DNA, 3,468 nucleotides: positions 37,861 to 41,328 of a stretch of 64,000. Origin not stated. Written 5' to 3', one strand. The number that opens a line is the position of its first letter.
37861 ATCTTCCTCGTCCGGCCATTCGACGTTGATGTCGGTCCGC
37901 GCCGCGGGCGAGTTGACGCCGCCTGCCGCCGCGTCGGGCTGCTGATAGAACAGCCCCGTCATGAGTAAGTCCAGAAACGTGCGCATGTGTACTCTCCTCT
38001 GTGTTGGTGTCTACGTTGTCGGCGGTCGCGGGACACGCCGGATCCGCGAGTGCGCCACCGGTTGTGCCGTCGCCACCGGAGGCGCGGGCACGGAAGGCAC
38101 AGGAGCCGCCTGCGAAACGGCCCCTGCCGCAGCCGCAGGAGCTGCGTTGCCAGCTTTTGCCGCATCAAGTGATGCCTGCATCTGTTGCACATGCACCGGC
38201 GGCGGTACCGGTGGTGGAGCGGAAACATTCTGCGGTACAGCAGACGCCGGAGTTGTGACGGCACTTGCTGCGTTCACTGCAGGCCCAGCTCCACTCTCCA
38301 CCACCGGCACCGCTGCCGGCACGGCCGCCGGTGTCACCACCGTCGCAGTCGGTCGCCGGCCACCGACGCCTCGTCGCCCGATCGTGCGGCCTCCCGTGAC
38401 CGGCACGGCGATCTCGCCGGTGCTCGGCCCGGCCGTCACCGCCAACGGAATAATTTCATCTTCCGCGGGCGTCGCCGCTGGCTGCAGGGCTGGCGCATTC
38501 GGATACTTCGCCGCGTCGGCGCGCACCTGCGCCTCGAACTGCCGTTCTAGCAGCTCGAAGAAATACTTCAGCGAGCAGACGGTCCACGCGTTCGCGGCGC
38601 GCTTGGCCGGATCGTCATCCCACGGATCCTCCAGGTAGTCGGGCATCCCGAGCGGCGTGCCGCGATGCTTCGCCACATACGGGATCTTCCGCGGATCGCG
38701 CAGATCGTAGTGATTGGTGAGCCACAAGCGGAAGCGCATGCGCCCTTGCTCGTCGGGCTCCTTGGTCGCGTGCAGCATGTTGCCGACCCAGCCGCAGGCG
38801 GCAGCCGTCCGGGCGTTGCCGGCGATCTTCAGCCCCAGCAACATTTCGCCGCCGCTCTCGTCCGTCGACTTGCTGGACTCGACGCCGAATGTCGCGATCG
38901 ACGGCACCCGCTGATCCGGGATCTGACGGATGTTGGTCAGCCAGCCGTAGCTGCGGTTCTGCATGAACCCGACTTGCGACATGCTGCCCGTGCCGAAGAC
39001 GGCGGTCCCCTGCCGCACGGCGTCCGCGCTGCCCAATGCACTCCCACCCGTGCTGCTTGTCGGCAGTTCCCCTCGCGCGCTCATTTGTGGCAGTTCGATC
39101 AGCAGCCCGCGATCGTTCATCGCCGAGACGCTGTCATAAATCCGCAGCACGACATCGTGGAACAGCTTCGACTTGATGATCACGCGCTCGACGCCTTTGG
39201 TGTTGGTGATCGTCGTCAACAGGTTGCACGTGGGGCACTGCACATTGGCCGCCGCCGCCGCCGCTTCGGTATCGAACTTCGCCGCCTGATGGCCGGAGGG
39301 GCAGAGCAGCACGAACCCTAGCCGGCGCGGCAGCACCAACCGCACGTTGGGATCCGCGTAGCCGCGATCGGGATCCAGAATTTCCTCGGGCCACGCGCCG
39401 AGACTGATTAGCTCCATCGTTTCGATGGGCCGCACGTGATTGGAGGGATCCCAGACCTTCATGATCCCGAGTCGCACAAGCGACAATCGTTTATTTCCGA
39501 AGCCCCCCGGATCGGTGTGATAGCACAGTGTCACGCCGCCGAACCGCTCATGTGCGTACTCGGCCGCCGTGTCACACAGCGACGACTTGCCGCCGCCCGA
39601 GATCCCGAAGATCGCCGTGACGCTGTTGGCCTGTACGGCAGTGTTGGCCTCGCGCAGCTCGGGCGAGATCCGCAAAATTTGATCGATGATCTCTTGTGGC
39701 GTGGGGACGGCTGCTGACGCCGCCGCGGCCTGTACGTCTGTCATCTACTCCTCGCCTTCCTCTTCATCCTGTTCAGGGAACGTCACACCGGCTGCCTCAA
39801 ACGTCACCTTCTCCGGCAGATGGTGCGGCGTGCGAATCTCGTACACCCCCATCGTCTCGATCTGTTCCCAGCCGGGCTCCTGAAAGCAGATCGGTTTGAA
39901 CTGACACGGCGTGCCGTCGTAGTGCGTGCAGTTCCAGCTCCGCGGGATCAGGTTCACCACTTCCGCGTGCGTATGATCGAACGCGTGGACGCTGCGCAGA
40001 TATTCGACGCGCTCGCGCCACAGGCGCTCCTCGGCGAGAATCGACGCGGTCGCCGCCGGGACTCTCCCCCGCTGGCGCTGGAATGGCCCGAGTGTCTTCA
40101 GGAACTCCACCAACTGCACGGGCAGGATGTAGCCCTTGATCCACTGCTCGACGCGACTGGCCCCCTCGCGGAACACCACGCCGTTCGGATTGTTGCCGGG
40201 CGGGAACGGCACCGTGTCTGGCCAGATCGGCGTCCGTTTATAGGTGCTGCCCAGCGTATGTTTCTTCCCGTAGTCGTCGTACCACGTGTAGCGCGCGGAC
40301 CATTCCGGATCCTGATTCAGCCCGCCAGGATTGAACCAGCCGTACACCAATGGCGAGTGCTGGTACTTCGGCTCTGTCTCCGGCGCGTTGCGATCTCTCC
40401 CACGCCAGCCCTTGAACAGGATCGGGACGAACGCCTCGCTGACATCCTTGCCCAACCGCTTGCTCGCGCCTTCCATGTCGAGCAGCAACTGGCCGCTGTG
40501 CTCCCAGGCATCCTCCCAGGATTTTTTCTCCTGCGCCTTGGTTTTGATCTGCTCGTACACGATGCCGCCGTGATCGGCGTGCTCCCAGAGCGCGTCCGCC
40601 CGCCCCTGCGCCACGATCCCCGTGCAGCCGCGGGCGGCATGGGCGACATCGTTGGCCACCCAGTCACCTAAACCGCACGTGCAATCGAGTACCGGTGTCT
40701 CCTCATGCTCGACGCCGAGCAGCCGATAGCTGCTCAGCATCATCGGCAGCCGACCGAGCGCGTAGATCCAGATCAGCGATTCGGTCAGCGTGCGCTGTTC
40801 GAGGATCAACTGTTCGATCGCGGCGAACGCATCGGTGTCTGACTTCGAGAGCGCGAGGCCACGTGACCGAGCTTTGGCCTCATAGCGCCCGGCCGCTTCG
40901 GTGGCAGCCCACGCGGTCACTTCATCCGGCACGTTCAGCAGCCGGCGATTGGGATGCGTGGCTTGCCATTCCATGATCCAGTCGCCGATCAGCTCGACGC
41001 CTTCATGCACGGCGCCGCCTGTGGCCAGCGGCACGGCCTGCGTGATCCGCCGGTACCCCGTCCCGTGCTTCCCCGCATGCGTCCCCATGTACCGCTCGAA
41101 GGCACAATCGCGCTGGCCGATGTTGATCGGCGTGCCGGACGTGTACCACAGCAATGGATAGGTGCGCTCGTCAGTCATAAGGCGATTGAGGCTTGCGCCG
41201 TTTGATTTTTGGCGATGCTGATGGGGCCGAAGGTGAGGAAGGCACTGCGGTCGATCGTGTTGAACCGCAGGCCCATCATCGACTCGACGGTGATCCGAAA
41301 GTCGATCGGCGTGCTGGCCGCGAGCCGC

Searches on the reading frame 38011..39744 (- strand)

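Call 7: search_protein_families(library=pfam, proteins=[window:38011-39744:-])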
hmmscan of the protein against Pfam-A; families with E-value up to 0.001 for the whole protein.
window:38011-39744:- (577 aa): 0 families

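Call 19: search_protein_families(library=phrogs, max_evalue=0.00001, proteins=[window:38011-39744:-])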
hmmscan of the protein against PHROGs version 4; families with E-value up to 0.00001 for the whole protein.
window:38011-39744:- (577 aa): 0 families

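Call 65: search_protein_families(library=ncbifam, max_evalue=0.001, proteins=[window:38011-39744:-])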
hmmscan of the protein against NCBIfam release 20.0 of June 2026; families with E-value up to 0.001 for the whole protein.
window:38011-39744:- (577 aa): 1 family
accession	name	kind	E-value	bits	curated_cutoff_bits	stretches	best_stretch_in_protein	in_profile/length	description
NF008355.0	PRK11144.1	equivalog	0.00062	18.8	434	1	33-73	17-57/353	molybdenum ABC transporter ATP-binding protein ModC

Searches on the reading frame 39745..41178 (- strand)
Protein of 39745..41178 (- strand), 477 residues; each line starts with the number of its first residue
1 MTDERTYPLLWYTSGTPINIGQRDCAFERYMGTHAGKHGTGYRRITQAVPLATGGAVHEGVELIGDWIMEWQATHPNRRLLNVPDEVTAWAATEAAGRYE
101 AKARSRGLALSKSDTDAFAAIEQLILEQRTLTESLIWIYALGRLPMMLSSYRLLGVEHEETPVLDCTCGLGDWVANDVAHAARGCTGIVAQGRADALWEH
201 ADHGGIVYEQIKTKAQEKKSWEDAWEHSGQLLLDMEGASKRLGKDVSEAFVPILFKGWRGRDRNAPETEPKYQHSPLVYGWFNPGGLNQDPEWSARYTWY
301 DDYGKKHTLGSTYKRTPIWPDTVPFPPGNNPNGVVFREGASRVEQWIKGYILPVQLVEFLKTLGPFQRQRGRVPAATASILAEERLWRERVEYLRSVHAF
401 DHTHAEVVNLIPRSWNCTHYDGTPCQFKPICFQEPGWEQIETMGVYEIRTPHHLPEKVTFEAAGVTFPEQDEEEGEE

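Call 7: search_protein_families(library=pfam, proteins=[window:39745-41178:-])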
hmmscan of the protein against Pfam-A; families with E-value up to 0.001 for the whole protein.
window:39745-41178:- (477 aa): 0 families

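Call 19: search_protein_families(library=phrogs, max_evalue=0.00001, proteins=[window:39745-41178:-])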
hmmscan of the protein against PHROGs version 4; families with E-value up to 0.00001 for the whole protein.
window:39745-41178:- (477 aa): 0 families

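Call 25: find_related_loci(query=window:39745-41178:-, collection=metagenome_contigs, flank=10000)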
Query window:39745-41178:- (477 aa) in metagenome_contigs; peptide patterns used: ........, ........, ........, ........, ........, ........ (x = any residue, [..] = any of these).
209 stretches matched a pattern; 6 encode a relative of the query (tblastn E <= 1e-3); 6 distinct loci.
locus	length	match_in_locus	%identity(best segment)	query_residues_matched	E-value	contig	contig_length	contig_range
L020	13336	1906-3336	100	1-477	0e+0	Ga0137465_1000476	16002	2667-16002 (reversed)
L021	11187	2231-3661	100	1-477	0e+0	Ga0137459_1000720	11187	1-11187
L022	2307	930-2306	100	1-459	0e+0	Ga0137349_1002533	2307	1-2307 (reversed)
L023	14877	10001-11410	88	1-468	0e+0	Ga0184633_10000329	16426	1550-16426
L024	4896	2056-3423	59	7-467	0e+0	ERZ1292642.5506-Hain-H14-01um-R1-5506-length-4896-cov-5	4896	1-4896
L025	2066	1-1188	58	67-467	3e-165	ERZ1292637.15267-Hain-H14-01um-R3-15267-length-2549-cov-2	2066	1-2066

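Call 37: find_related_loci(query=window:39745-41178:-, collection=viral_contigs, flank=10000)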
Query window:39745-41178:- (477 aa) in viral_contigs; peptide patterns used: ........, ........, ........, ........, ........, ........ (x = any residue, [..] = any of these).
2 stretches matched a pattern, but none encodes a relative of the query by tblastn (E <= 1e-3).

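Call 65: search_protein_families(library=ncbifam, max_evalue=0.001, proteins=[window:39745-41178:-])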
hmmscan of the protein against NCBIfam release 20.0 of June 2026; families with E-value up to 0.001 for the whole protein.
window:39745-41178:- (477 aa): 0 families
